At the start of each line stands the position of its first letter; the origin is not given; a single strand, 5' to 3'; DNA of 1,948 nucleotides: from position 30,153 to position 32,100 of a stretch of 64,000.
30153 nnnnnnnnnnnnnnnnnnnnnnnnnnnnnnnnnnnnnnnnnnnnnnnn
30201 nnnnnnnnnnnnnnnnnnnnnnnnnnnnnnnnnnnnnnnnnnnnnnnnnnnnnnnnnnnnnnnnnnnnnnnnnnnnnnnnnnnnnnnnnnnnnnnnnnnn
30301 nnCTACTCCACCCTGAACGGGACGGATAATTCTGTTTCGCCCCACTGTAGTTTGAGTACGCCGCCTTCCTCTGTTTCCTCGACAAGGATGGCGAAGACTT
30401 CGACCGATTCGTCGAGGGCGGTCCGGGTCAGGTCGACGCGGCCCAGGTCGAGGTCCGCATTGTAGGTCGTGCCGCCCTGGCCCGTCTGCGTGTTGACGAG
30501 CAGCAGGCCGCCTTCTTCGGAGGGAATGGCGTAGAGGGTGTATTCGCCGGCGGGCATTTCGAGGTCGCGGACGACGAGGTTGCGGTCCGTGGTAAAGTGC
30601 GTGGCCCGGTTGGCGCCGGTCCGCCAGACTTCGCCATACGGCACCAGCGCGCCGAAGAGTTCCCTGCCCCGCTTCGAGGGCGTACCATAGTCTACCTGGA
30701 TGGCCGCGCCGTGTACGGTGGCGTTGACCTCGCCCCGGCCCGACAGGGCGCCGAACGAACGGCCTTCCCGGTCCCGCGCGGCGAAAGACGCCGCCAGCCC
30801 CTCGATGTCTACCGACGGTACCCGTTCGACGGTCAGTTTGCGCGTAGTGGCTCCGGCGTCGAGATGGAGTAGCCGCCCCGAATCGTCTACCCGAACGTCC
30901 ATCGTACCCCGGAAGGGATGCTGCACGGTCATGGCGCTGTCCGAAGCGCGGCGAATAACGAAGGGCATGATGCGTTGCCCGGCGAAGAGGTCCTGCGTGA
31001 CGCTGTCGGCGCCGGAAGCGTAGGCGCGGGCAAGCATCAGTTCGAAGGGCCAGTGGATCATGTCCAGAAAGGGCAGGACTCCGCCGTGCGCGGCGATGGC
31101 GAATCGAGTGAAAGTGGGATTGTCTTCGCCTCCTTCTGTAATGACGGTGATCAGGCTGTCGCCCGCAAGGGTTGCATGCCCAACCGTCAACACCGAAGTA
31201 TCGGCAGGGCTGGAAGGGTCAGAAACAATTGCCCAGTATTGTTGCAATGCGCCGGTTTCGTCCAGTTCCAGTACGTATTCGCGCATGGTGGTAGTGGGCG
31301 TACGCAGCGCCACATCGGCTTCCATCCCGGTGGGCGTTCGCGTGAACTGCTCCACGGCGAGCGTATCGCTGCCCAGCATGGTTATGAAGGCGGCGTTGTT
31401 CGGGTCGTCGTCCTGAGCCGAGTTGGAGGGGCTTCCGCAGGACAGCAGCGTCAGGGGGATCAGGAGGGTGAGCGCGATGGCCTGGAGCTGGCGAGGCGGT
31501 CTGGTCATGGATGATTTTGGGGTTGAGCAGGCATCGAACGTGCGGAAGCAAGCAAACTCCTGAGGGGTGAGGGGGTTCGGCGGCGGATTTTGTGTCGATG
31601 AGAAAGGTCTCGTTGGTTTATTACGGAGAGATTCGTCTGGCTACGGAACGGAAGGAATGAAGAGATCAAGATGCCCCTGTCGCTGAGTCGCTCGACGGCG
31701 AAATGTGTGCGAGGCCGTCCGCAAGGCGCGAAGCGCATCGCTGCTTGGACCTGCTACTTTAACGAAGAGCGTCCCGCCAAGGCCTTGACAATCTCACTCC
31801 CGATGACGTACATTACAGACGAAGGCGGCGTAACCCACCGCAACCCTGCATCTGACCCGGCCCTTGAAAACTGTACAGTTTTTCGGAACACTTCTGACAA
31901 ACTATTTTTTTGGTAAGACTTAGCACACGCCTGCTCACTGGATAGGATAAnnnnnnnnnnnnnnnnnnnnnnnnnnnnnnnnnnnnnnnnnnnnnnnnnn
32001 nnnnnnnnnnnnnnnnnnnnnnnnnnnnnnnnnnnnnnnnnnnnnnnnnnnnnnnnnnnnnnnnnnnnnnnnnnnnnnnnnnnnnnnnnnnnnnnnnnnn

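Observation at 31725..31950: Shared ~120-nt leader with near-identical 17-nt palindrome upstream of two unrelated defence operons (copy 1, before the helicase-GHKL-PLD triad)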

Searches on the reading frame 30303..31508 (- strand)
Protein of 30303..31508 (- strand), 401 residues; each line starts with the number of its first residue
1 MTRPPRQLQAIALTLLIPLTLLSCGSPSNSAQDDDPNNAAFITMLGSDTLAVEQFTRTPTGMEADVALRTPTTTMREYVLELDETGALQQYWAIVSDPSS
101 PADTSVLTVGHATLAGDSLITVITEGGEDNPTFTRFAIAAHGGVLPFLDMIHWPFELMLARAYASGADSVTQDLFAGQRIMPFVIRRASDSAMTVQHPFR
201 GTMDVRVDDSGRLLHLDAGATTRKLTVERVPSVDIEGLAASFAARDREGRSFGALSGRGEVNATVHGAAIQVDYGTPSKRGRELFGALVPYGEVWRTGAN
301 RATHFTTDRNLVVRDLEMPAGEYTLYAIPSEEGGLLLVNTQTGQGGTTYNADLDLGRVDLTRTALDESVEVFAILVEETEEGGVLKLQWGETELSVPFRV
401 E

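Call 40: search_protein_families(library=pfam, proteins=[window:30303-31508:-], max_evalue=0.001)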
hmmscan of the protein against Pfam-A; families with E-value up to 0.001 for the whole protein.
window:30303-31508:- (401 aa): 1 family
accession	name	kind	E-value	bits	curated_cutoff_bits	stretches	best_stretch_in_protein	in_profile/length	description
PF11138.13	DUF2911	-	9.2e-40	136.3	27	1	258-398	3-145/145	Protein of unknown function (DUF2911)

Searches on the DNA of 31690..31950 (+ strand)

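Call 17: search_dna_similar(query=window:31690-31950:+, collection=plasmids, mode=distant, max_evalue=1)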
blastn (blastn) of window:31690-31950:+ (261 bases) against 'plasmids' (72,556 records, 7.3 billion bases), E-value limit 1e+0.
Records with a match: 2; places in all: 2; records where one place covers at least 80% of the query: 0.
Best place of each record, by identity: 95-99% 1; 80-90% 1.
By first word of the organism name: Microvirga 1; Paraburkholderia 1.
By predicted mobility (MOB-suite, as given by PLSDB): non-mobilizable 2.
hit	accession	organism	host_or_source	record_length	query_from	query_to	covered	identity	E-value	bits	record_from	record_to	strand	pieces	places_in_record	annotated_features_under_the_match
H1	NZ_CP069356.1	Microvirga sp. VF16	Vachellia farnesiana,Cell culture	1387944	23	65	16%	81.8%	8e-1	41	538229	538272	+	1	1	none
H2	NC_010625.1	Paraburkholderia phymatum STM815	-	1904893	16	40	10%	96.0%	8e-1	42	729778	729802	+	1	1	record has no annotation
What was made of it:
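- Tried and rejected: blastn against plasmids. blastn of 31690-31950 found only chance-level hits (call 17).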

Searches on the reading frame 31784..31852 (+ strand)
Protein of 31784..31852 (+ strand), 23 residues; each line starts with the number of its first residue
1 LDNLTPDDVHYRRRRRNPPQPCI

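Call 26: search_dna_similar(query=window:31784-31852:+, collection=plasmids, mode=protein, max_evalue=10, max_rows=30)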
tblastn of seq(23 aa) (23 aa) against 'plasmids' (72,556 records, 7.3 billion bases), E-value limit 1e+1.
No match.
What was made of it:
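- Tried and rejected: Short peptide tblastn. tblastn of the 23-aa tail alone found nothing, as the query is too short and low in complexity (call 26).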
